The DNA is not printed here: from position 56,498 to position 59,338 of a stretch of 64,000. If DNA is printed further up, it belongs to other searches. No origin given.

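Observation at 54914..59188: Hybrid R-M system: m5C MTase and amino-MTase facing a nuclease-helicase-recognition-domain fusion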

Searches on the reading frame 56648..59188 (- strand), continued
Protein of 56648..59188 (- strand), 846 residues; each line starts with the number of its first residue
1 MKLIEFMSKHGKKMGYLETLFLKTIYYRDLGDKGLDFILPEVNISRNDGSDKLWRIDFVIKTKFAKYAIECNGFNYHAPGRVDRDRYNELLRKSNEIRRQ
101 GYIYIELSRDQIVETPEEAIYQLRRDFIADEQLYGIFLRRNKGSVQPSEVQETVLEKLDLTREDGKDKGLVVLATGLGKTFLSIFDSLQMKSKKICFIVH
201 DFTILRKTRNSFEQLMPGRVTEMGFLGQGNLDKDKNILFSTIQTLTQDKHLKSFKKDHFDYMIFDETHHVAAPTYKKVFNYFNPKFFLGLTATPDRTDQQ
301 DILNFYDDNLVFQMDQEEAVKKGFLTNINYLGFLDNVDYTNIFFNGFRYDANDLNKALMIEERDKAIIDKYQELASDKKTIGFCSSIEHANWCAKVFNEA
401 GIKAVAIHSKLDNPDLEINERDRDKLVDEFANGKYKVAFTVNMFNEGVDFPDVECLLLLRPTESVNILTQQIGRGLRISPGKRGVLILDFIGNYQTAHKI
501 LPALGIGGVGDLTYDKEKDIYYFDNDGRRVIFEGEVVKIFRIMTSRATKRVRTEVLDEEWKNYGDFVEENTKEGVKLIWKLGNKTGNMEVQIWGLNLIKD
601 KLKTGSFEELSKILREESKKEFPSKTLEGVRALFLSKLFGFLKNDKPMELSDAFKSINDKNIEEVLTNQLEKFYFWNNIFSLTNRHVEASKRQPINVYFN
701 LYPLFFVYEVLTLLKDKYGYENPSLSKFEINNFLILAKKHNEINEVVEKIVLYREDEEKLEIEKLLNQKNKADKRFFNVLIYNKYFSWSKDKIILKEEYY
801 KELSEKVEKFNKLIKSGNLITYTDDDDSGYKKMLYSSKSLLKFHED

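Call 17: find_related_loci(query=A1, collection=genome_contigs, flank=7000)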
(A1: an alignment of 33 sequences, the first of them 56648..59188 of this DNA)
Query A1 (846 aa) in genome_contigs; peptide patterns used: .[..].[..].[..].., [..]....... (x = any residue, [..] = any of these).
600 stretches matched a pattern (row limit reached: there are more); 541 encode a relative of the query (tblastn E <= 1e-3); the best 80 are kept; 80 distinct loci.
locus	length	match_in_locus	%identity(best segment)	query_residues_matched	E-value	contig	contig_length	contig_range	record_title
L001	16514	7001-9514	51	1-834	0e+0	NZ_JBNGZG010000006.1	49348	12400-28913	MAG: Candidatus Pelagibacter sp. isolate HIMB1463 HIMB1463_final-00000000006, whole genome shotgun sequence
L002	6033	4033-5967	55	1-642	0e+0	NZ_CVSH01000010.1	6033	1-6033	Candidatus Pelagibacter communis strain SCGC AAA795-E22, whole genome shotgun sequence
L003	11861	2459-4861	46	30-845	0e+0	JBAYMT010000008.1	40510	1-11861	MAG: Candidatus Paceibacterota bacterium isolate SO_2016_LW1_46 scaffold00716_LW64-88_2016, whole genome shotgun sequenc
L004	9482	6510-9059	54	1-845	0e+0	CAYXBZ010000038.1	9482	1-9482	MAG TPA_asm: uncultured Pseudomonadales bacterium isolate SRP241326_co2_10 genome assembly, contig: NODE_9046_length_948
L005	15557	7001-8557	39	16-551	7e-118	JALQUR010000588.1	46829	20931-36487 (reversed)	MAG: Planctomycetaceae bacterium isolate DJN.30 DJN_434297, whole genome shotgun sequence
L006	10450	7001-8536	38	18-546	2e-113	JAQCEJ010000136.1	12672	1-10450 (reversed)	MAG: Planctomycetota bacterium isolate casp40-mb.109 NODE_11714_length_12672_cov_0.094409, whole genome shotgun sequence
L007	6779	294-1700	40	18-500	6e-104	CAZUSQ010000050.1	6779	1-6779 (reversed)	MAG TPA_asm: uncultured Methanosarcinales archaeon isolate SRP269290_co1_892 genome assembly, contig: NODE_19628_length_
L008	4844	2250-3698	39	1-500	6e-101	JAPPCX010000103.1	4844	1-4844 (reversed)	MAG: Chloroflexota bacterium isolate IRC4_bin_11 NODE_7451_length_4844_cov_9.91564, whole genome shotgun sequence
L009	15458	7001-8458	38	1-500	3e-99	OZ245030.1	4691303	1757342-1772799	MAG: Candidatus Poribacteria bacterium isolate f3f56de0-ea6e-4eab-9813-cfd719c0cda4 genome assembly, chromosome: 1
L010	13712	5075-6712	37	1-557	1e-98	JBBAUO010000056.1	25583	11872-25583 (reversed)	MAG: Microcystaceae cyanobacterium isolate EUL_299 ctg56-EUL_299, whole genome shotgun sequence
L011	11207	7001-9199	47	117-844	0e+0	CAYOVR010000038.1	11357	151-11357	MAG TPA_asm: uncultured Candidatus Saccharibacteria bacterium isolate SRP286056_co2_40 genome assembly, contig: NODE_948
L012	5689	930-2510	37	3-540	1e-94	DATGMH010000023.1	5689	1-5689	MAG TPA_asm: Bryobacteraceae bacterium isolate SMAG_U9907 k141_284986, whole genome shotgun sequence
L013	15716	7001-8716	35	144-726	9e-92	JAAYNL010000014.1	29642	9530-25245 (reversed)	MAG: Thermoplasmatales archaeon isolate AS21ysBPME_157 185364_AS21, whole genome shotgun sequence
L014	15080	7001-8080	45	146-513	3e-88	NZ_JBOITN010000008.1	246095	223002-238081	MAG: Clostridium sp. isolate Enrichment2 NODE_13_length_246095_cov_6.348903, whole genome shotgun sequence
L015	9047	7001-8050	42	139-498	4e-88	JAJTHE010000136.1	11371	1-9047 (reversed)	MAG: Betaproteobacteria bacterium isolate CoA8N_M60.1 k141_543352, whole genome shotgun sequence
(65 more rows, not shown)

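Call 38: find_encoding_contigs(protein=P0001, flank=10000, max_places=3)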
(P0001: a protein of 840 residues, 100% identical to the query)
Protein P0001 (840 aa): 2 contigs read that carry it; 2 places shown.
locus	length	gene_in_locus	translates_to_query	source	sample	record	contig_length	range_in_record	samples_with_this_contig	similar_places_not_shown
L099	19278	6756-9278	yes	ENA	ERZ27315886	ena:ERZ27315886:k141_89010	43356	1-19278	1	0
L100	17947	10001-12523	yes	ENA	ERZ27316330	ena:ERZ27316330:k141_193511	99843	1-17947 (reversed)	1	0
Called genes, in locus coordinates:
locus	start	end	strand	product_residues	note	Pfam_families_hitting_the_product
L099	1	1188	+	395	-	?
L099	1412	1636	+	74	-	-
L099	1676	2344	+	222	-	PF00702:Hydrolase, PF12710:HAD (weak), PF13419:HAD_2, PF13242:Hydrolase_like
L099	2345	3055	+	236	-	PF22507:DUF6994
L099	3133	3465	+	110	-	-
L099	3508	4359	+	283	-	PF18755:RAMA (weak), PF14267:DUF4357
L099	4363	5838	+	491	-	PF11074:DUF2779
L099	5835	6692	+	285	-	PF05168:HEPN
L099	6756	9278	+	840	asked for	PF00270:DEAD (faint), PF04851:ResIII, PF00271:Helicase_C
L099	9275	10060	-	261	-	PF01555:N6_N4_Mtase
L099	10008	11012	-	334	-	PF00145:DNA_methylase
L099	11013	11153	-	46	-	-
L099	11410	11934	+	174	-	-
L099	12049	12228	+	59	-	-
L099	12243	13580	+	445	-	PF01425:Amidase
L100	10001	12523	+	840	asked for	PF00270:DEAD (faint), PF04851:ResIII, PF00271:Helicase_C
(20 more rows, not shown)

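Call 42: search_protein_families(library=pfam, proteins=[L003:4917-6515:+], max_evalue=0.05)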
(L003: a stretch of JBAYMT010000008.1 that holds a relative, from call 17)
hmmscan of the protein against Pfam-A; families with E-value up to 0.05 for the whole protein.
L003:4917-6515:+ (533 aa): 6 families
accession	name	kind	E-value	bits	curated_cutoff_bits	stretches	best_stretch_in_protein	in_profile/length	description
PF01555.25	N6_N4_Mtase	-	2.7e-23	83.5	26.7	2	16-82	159-220/221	DNA methylase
PF03602.21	Cons_hypoth95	-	1.5e-07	31.7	24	1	43-111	41-107/182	Conserved hypothetical protein 95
PF01170.24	UPF0020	-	2.3e-07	31.2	22.3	1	301-328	109-135/197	RMKL-like, methyltransferase domain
PF02086.21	MethyltransfD12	-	1.7e-06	28.4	22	1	41-112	16-92/253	D12 class N6 adenine-specific DNA methyltransferase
PF02475.24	TRM5-TYW2_MTfase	-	0.0073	16.7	28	1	37-83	30-79/164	TRM5/TYW2 methyltransferase domain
PF13847.12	Methyltransf_31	-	0.011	15.8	27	0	42-90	2-53/145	Methyltransferase domain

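Call 63: find_encoding_contigs(protein=P0012, flank=6000, max_places=2)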
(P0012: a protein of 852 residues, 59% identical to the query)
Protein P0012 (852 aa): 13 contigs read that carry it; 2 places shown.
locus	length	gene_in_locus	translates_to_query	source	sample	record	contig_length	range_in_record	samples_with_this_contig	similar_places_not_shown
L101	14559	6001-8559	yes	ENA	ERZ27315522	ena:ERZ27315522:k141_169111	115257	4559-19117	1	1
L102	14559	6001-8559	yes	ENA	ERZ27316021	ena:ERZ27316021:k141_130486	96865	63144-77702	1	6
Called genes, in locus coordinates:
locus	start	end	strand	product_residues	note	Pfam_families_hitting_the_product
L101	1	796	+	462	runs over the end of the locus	-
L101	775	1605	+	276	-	-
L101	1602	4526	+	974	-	PF26593:TraC-like, PF01935:DUF87, PF12846:AAA_10, PF19044:P-loop_TraG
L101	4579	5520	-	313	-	PF01047:MarR (faint), PF01978:TrmB (faint), PF08279:HTH_11 (faint), PF12802:MarR_2 (faint), PF13404:HTH_AsnC-type, PF13412:HTH_24, PF13404:HTH_AsnC-type (weak), PF13412:HTH_24, +2 more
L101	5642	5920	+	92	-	-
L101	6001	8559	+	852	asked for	PF00270:DEAD (weak), PF04851:ResIII, PF18766:SWI2_SNF2 (weak), PF00271:Helicase_C, PF09491:RE_AlwI (weak)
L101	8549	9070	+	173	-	-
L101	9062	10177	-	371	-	PF00145:DNA_methylase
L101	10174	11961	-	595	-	PF02384:N6_Mtase, PF01170:UPF0020 (faint), PF20473:MmeI_Mtase (faint), PF07669:Eco57I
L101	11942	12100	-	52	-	-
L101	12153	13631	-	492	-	PF11074:DUF2779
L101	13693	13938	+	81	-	PF04193:PQ-loop, PF07578:LAB_N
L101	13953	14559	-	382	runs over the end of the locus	PF00589:Phage_integrase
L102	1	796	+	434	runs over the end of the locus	-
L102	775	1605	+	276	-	-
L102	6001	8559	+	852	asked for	PF00270:DEAD (weak), PF04851:ResIII, PF18766:SWI2_SNF2 (weak), PF00271:Helicase_C, PF09491:RE_AlwI (weak)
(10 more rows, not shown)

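Call 64: find_encoding_contigs(protein=P0003, flank=6000, max_places=2)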
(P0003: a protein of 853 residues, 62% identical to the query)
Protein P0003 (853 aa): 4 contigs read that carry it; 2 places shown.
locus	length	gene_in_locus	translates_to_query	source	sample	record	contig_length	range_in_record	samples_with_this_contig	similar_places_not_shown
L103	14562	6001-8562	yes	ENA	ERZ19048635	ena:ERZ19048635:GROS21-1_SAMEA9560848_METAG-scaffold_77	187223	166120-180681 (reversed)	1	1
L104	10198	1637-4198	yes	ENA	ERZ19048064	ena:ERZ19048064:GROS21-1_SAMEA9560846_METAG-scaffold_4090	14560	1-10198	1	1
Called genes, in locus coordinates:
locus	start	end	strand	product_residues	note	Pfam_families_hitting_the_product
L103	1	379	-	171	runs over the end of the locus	-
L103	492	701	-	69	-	-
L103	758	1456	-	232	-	PF00069:Pkinase, PF01636:APH (faint), PF03109:ABC1 (weak)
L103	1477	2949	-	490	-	PF03193:RsgA_GTPase (faint), PF00005:ABC_tran, PF00931:NB-ARC (faint), PF02463:SMC_N (faint), PF13191:AAA_16 (faint), PF13476:AAA_23 (faint), PF13555:AAA_29 (faint), PF00005:ABC_tran, +3 more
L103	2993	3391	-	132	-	PF01863:YgjP-like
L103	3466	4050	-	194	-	PF23477:zf_Tbcl_2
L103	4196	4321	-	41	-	-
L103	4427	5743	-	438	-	PF00206:Lyase_1, PF10415:FumaraseC_C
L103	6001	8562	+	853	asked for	PF18741:MTES_1575 (weak), PF00270:DEAD, PF04851:ResIII, PF18766:SWI2_SNF2 (weak), PF00271:Helicase_C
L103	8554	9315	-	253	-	PF01555:N6_N4_Mtase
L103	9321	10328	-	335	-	PF00145:DNA_methylase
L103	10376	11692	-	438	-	PF00239:Resolvase, PF07508:Recombinase, PF13408:Zn_ribbon_recom (weak)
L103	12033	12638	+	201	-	PF10544:T5orf172, PF13455:MUG113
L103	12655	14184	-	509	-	PF17289:Terminase_6C (weak)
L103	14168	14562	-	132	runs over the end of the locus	-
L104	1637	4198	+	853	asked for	PF18741:MTES_1575 (weak), PF00270:DEAD, PF04851:ResIII, PF18766:SWI2_SNF2 (weak), PF00271:Helicase_C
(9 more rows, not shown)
